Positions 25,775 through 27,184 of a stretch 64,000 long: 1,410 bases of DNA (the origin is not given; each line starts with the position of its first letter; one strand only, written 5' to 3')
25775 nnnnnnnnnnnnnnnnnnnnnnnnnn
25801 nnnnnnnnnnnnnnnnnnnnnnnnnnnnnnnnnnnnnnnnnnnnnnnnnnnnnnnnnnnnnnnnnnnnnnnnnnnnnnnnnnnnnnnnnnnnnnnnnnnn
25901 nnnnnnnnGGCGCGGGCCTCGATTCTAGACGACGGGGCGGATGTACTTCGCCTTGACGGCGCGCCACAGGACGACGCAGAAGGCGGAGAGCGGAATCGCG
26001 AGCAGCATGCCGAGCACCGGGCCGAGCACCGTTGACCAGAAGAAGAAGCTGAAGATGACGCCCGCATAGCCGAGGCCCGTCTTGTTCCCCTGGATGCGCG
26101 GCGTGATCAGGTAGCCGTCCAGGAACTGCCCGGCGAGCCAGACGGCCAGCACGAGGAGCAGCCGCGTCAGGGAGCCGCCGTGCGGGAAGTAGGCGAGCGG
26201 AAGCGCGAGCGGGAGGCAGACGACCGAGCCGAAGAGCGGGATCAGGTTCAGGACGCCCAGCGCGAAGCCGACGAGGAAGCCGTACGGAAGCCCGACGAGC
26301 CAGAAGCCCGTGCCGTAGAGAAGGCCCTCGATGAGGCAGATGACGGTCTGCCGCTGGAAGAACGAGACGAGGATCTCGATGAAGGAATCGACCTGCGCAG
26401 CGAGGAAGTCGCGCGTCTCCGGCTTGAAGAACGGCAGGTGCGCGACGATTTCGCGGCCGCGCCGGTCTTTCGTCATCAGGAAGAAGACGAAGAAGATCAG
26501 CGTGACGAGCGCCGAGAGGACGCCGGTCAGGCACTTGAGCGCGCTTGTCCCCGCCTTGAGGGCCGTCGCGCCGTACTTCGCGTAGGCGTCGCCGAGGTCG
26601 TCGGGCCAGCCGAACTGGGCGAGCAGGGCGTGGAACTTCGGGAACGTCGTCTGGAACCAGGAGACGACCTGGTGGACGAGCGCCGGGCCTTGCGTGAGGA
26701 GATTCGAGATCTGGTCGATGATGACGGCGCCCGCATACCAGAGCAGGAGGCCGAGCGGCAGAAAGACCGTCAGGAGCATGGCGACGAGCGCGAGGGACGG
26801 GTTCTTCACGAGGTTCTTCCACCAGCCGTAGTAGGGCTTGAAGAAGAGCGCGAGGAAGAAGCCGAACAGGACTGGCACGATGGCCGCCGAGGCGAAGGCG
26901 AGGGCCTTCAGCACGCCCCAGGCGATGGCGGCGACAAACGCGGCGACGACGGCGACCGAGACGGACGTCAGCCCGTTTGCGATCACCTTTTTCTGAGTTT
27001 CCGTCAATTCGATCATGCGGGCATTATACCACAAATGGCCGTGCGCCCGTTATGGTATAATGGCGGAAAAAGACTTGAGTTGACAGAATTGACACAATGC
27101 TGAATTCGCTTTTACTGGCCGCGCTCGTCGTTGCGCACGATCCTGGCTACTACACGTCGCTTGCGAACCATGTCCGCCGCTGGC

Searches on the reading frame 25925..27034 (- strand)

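Call 104: search_protein_families(library=pfam, proteins=[window:25925-27034:-], max_evalue=0.001)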
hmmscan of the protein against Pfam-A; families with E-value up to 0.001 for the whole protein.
window:25925-27034:- (369 aa): 1 family
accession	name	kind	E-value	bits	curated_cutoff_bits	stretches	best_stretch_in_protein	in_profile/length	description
PF01594.21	AI-2E_transport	-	4.1e-39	135.1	34.3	1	35-357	8-323/327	AI-2E family transporter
